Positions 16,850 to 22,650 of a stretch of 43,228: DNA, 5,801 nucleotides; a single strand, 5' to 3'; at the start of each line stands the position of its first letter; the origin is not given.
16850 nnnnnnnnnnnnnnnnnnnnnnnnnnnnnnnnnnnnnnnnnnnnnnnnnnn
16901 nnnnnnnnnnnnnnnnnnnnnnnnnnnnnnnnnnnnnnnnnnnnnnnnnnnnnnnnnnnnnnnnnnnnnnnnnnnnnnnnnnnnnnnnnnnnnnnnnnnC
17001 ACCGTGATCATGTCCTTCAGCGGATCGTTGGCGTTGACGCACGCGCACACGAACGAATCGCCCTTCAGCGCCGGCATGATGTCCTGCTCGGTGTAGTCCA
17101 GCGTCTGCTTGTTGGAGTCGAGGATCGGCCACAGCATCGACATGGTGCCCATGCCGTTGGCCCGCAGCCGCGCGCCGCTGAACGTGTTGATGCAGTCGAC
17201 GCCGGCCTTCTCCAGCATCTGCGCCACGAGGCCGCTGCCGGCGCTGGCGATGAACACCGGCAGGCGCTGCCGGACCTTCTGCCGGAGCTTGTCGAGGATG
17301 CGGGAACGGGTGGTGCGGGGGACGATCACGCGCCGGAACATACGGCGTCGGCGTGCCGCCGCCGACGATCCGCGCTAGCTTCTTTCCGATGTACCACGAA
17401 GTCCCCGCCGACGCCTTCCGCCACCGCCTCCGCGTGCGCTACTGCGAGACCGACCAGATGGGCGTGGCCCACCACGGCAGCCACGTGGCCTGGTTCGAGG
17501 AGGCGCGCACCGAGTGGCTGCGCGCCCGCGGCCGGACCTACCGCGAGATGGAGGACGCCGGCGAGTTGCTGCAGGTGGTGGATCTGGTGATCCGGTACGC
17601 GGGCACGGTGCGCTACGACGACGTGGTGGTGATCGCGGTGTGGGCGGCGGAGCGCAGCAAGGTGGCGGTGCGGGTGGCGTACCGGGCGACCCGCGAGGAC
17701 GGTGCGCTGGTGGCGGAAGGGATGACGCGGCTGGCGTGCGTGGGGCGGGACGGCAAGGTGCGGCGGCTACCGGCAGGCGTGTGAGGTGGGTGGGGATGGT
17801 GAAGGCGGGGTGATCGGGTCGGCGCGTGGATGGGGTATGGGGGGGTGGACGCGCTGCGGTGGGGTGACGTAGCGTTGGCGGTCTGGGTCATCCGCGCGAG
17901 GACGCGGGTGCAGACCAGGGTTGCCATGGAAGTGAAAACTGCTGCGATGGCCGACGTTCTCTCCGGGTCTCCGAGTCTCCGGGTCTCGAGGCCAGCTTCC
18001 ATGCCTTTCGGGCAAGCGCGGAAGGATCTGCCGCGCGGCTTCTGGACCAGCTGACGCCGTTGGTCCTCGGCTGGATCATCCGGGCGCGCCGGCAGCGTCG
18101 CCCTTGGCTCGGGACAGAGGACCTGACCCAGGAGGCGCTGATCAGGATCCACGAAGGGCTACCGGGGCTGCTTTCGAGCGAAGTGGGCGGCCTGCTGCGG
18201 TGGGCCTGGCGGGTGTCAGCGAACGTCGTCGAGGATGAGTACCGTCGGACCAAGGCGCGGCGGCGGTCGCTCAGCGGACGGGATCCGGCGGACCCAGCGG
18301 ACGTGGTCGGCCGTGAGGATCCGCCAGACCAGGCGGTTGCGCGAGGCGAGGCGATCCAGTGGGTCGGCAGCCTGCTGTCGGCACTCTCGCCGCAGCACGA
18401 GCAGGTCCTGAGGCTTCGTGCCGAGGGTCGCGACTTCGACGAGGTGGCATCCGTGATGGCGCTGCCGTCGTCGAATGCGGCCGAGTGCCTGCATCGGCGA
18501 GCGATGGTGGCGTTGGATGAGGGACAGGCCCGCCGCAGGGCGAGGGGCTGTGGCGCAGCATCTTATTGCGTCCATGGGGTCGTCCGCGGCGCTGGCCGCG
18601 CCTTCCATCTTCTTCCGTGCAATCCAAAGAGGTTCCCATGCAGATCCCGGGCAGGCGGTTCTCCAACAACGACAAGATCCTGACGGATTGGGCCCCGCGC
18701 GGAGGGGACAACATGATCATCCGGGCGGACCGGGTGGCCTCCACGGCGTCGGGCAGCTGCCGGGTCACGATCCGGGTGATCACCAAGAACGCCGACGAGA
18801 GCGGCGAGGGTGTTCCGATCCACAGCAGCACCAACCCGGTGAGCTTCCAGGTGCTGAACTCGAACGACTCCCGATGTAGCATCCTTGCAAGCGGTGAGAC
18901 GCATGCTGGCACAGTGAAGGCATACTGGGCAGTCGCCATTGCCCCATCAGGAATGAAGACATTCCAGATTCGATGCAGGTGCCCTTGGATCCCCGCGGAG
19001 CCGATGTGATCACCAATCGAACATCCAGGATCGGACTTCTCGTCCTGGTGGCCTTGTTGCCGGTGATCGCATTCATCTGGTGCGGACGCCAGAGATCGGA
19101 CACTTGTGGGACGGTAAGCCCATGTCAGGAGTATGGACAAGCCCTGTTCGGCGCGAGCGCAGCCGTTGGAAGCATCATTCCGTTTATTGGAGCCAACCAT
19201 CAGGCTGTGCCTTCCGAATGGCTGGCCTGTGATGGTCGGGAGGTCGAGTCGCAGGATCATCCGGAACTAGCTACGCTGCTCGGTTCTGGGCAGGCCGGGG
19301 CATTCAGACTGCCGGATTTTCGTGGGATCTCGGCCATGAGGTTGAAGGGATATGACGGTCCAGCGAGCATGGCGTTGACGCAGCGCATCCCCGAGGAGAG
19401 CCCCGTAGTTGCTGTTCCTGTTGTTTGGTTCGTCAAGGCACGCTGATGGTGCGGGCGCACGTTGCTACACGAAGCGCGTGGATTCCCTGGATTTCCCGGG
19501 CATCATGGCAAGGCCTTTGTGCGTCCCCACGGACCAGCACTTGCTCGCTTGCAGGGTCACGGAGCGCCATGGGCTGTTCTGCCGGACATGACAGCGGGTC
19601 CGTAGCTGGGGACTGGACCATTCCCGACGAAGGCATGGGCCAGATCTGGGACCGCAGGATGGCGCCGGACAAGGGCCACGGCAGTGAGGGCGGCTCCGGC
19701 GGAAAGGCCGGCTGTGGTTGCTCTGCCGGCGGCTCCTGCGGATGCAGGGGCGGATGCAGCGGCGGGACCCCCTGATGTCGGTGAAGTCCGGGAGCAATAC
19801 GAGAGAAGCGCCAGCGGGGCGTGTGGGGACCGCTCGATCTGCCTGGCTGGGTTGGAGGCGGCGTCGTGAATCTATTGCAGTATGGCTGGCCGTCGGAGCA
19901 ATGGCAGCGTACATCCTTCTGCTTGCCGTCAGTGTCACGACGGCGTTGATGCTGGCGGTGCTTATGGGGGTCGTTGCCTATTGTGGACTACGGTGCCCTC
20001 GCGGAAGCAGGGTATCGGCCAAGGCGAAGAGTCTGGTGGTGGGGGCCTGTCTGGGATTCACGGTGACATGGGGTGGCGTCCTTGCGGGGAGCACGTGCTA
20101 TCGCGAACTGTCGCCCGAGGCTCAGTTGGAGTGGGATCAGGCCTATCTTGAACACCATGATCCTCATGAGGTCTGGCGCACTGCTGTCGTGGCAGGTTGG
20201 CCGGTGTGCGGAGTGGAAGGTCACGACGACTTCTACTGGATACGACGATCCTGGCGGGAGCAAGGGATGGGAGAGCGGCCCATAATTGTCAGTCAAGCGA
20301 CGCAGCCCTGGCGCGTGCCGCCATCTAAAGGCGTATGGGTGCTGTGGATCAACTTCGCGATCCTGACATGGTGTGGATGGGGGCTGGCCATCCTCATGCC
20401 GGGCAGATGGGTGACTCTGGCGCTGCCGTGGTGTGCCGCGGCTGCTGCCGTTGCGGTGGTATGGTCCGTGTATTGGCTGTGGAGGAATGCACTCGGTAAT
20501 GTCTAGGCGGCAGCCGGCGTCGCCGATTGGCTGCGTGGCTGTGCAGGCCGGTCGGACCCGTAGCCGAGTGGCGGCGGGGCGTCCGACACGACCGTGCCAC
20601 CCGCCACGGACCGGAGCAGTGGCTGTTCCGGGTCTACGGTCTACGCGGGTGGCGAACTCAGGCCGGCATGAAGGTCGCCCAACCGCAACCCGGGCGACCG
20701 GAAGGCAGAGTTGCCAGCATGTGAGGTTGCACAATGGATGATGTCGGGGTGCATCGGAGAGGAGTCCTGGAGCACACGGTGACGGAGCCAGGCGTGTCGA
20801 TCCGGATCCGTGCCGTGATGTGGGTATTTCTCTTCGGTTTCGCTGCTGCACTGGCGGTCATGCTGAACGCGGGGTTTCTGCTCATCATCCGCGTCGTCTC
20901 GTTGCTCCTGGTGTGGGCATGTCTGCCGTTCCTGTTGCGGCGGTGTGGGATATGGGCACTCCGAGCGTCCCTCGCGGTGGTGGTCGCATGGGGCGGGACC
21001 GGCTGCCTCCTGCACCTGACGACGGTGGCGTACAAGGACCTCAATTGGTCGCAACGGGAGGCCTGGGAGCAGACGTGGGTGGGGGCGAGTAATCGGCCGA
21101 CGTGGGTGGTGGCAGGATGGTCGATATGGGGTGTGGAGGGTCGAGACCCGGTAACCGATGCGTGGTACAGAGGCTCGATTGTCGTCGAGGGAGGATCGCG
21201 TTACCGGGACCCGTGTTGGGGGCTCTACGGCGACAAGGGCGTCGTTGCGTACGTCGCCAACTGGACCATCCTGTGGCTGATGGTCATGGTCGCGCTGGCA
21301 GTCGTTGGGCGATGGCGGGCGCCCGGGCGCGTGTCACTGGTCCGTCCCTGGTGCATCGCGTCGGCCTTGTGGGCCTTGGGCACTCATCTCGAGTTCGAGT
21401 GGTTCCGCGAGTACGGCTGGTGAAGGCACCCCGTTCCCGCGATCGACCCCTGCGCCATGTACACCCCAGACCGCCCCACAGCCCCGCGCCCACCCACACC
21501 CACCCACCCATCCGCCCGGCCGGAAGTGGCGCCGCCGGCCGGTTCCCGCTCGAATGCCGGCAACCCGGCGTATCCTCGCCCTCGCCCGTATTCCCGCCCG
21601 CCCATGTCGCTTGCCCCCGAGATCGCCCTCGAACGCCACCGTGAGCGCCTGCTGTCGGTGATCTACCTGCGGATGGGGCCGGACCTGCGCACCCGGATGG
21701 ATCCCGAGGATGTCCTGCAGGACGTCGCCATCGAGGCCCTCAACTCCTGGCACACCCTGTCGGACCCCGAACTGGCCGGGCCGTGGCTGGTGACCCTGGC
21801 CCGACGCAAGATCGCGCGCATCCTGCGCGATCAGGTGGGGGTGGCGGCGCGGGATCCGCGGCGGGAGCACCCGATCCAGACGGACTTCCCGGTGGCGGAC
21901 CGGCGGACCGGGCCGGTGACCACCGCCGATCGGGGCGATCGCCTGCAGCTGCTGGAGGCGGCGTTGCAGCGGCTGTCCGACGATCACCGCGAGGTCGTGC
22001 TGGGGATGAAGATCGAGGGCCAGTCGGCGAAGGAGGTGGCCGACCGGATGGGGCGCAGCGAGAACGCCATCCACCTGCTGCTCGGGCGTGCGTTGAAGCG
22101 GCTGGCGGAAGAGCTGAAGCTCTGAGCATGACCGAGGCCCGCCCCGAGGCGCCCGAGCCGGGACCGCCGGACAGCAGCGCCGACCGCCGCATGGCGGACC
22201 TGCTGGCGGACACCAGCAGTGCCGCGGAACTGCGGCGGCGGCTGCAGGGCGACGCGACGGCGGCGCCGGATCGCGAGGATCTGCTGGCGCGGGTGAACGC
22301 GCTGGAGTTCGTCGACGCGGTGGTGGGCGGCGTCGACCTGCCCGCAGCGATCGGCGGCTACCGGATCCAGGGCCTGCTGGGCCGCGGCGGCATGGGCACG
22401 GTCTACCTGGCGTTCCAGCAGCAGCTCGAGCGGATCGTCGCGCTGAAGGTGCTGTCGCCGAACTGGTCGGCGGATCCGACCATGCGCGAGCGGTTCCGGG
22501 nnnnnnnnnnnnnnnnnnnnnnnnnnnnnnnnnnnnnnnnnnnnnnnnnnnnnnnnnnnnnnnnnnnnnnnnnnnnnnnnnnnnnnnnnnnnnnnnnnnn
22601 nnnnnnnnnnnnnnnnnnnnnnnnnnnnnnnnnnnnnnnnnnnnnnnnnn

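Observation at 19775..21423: Tandem duplicated 4-TM proteins with a conserved Trp-rich central motif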

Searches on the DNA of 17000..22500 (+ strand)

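Call 53: search_rna_families(source=window, start=17000, end=22500, threshold=evalue, max_evalue=1)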
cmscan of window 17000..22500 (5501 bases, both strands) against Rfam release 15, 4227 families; matches with E-value up to 1: 0.
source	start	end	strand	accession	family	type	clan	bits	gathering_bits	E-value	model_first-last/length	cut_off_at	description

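Call 70: search_dna_similar(query=window:18600-21450:+, collection=plasmids, mode=distant, max_rows=5)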
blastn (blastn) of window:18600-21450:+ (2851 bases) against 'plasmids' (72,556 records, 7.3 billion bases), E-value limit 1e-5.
No match.

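Call 71: search_dna_similar(query=window:18600-21450:+, collection=phages, mode=distant, max_rows=5)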
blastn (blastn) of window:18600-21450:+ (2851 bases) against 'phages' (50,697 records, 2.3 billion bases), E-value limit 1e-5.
No match.

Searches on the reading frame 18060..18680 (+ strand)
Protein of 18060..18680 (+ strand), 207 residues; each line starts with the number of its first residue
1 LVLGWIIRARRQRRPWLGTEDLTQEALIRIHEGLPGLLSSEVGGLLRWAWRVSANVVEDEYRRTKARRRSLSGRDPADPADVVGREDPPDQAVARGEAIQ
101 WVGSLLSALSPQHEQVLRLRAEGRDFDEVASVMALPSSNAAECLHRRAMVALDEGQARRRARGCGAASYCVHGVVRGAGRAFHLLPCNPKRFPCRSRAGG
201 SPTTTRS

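Call 4: search_protein_families(library=pfam, proteins=[window:18060-18680:+], max_evalue=1)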
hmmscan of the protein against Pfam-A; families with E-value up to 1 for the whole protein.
window:18060-18680:+ (207 aa): 3 families
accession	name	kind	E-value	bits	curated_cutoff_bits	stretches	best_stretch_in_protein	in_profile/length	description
PF04542.20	Sigma70_r2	-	0.00053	20.2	24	1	9-65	13-69/71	Sigma-70 region 2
PF08281.18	Sigma70_r4_2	-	0.0021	18.1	25.7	1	100-140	2-43/54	Sigma-70, region 4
PF04545.22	Sigma70_r4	-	0.034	14.1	24.1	1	105-138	1-35/50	Sigma-70, region 4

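Call 34: search_protein_families(library=phrogs, proteins=[window:18060-18680:+], max_evalue=1)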
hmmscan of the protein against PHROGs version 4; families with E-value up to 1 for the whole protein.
window:18060-18680:+ (207 aa): 1 family
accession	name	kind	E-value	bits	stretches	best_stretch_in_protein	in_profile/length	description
phrog_1740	-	transcription regulation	1.7e-05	24.6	1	10-141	74-202/567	RNA polymerase sigma factor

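Call 35: search_protein_families(library=ncbifam, proteins=[window:18060-18680:+], max_evalue=1)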
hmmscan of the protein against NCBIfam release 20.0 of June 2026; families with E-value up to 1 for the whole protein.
window:18060-18680:+ (207 aa): 32 families (the best 25 are shown)
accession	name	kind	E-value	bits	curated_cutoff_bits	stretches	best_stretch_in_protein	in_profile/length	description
TIGR02937.1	sigma70-ECF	superfamily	9.8e-12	44.8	42.9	1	10-140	19-150/165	sigma-70 family RNA polymerase sigma factor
NF058625.1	sigma_PG0214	equivalog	4e-09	36.4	130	1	19-146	31-152/170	GFO_1088 family ECF-type sigma factor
NF009171.0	PRK12518.1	equivalog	2.4e-08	34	208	1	20-145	54-174/191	RNA polymerase sigma factor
TIGR02984.1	Sig-70_plancto1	subfamily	2.7e-08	33.6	183.75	1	17-152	36-184/189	RNA polymerase sigma-70 factor, Planctomycetaceae-specific subfamily 1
TIGR02952.1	Sig70_famx2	equivalog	1.8e-07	31.2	206.45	1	19-152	38-166/170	ECF subfamily RNA polymerase sigma factor, BldN family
NF007215.0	PRK09637.1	equivalog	1.2e-06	28.6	212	1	20-139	29-138/181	RNA polymerase sigma factor SigZ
NF009176.0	PRK12524.1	equivalog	1.3e-06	28.4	264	1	19-161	53-189/196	RNA polymerase sigma factor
NF004113.0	PRK05602.1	equivalog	3.1e-06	26.9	208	1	19-155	72-200/211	RNA polymerase sigma factor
TIGR02959.1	SigZ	equivalog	7.1e-06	26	168.65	1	19-139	22-132/170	RNA polymerase sigma factor SigZ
NF007227.0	PRK09645.1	subfamily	7.2e-06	26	202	1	19-138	40-153/177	sigma-70 family RNA polymerase sigma factor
NF007230.0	PRK09648.1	subfamily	1.4e-05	24.9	209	1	10-152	48-185/195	RNA polymerase sigma factor ShbA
NF009166.1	PRK12513.1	equivalog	2.6e-05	24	206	1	19-138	49-169/193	RNA polymerase sigma factor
TIGR02950.1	SigM_subfam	subfamily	3.6e-05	23.7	147.95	1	19-146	27-149/159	RNA polymerase sigma factor, SigM family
NF007229.0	PRK09647.1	equivalog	5.5e-05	22.6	265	1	19-135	71-182/220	RNA polymerase sigma factor SigE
NF007223.0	PRK09641.1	equivalog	0.00051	19.9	209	1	19-146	45-175/187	RNA polymerase sigma factor SigW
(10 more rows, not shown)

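Call 36: search_protein_families(library=padloc, proteins=[window:18060-18680:+], max_evalue=1)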
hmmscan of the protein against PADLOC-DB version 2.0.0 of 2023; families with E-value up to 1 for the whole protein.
window:18060-18680:+ (207 aa): 0 families

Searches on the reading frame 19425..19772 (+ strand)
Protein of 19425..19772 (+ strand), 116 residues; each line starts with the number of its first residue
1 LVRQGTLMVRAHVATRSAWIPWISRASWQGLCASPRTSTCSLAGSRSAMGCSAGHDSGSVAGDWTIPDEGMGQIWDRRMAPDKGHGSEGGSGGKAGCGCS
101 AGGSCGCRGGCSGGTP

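Call 4: search_protein_families(library=pfam, proteins=[window:19425-19772:+], max_evalue=1)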
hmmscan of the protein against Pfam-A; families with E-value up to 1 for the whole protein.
window:19425-19772:+ (116 aa): 0 families

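Call 34: search_protein_families(library=phrogs, proteins=[window:19425-19772:+], max_evalue=1)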
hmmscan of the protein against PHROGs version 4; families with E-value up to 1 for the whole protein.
window:19425-19772:+ (116 aa): 0 families

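Call 35: search_protein_families(library=ncbifam, proteins=[window:19425-19772:+], max_evalue=1)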
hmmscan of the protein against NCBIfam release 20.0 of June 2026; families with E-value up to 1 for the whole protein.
window:19425-19772:+ (116 aa): 0 families

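Call 36: search_protein_families(library=padloc, proteins=[window:19425-19772:+], max_evalue=1)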
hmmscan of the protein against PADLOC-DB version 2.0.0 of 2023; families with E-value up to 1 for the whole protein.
window:19425-19772:+ (116 aa): 0 families

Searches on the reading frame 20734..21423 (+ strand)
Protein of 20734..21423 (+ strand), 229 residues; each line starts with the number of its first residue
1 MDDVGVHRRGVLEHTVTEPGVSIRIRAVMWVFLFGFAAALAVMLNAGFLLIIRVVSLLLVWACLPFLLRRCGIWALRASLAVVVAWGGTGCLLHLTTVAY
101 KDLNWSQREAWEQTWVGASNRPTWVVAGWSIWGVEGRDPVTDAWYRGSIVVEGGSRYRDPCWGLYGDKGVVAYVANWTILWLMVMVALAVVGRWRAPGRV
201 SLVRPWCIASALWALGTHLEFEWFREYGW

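Call 4: search_protein_families(library=pfam, proteins=[window:20734-21420:+], max_evalue=1)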
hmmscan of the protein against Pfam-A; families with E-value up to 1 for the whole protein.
window:20734-21420:+ (229 aa): 0 families

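Call 12: search_protein_representatives(protein=window:20734-21420:+)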
Query: 229 residues. Proteins with E-value up to 0.001 (for the whole library): 1; up to 1e-10: 1; up to 1e-30: 1. The best 1 are listed.
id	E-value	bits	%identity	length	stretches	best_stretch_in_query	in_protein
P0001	8.7e-151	517.0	100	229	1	1-229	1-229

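Call 13: find_encoding_contigs(protein=window:20734-21423:+, flank=10000, max_places=10)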
Protein window:20734-21423:+ (229 aa): no gene with exactly this product is on record in the collection.

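Call 14: list_cluster_members(proteins=[window:20734-21420:+, window:19775-20503:+, window:18973-19443:+, window:18638-19006:+, window:21457-22122:+])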
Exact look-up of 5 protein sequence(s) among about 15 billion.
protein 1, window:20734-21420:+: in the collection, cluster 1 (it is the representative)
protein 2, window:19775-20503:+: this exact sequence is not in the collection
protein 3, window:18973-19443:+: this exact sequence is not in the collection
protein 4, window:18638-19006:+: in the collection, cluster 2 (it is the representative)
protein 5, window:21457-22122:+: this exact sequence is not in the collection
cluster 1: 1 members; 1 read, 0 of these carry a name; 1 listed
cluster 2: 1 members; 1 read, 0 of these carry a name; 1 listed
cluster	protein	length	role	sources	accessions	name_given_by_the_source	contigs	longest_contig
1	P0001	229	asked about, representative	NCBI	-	-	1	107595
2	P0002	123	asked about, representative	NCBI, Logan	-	-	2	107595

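Call 34: search_protein_families(library=phrogs, proteins=[window:20734-21420:+], max_evalue=1)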
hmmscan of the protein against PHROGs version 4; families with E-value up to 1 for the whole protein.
window:20734-21420:+ (229 aa): 1 family
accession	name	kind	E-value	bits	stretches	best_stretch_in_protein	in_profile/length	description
phrog_29003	-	unknown function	0.96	9.1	0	36-86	72-124/504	-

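Call 35: search_protein_families(library=ncbifam, proteins=[window:20734-21420:+], max_evalue=1)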
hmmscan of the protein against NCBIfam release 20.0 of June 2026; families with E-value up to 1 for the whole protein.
window:20734-21420:+ (229 aa): 0 families

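Call 36: search_protein_families(library=padloc, proteins=[window:20734-21420:+], max_evalue=1)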
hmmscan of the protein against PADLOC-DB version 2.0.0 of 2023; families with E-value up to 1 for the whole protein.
window:20734-21420:+ (229 aa): 0 families

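Call 38: search_dna_similar(query=window:20734-21420:+, collection=plasmids, mode=protein, max_evalue=1)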
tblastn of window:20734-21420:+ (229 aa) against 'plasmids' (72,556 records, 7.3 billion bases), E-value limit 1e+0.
No match.

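Call 45: search_solved_structures(query=A2, max_evalue=10)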
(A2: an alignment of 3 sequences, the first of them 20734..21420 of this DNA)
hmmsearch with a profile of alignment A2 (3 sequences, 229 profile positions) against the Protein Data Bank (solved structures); distinct sequences matched with E-value up to 10: 0.

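Call 46: find_related_loci(query=A2, collection=metagenome_contigs, flank=10000)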
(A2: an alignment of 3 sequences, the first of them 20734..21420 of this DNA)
Query A2 (229 aa) in metagenome_contigs; peptide patterns used: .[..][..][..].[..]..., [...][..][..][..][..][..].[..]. (x = any residue, [..] = any of these).
345 stretches matched a pattern, but none encodes a relative of the query by tblastn (E <= 1e-3).

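Call 47: find_related_loci(query=A2, collection=viral_contigs, flank=10000)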
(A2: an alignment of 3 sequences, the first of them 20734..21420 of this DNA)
Query A2 (229 aa) in viral_contigs; peptide patterns used: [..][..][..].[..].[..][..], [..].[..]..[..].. (x = any residue, [..] = any of these).
63 stretches matched a pattern, but none encodes a relative of the query by tblastn (E <= 1e-3).

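Call 69: predict_structure(alignment_id=A2)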
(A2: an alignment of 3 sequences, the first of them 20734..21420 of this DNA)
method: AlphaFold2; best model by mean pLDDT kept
length: 229 residues; sequences in the alignment: 3
mean_pLDDT: 45.5   pTM: 0.26
mean pLDDT of the five models: 45.5, 44.4, 43.8, 42.8, 42.2
residues with pLDDT >= 90: 0; 70-90: 0; 50-70: 95; < 50: 134
segments of 3 or more residues with pLDDT < 50: 1-22, 78-103, 114-173, 194-197, 199-203, 217-219, 225-229
pLDDT, mean of each block of 10 residues (from residue 1): 32 38 58 61 58 62 58 52 43 38 50 44 32 29 32 29 35 49 53 49 51 50 44
secondary structure, 60 per line:
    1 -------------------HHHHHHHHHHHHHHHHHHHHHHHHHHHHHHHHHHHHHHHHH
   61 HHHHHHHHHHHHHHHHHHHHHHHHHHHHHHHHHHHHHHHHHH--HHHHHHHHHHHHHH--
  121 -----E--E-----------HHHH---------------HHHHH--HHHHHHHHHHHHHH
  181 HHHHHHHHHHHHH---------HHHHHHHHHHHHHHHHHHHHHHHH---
elements in order: H20-102 H105-118 H141-144 H160-164 H167-193 H203-226
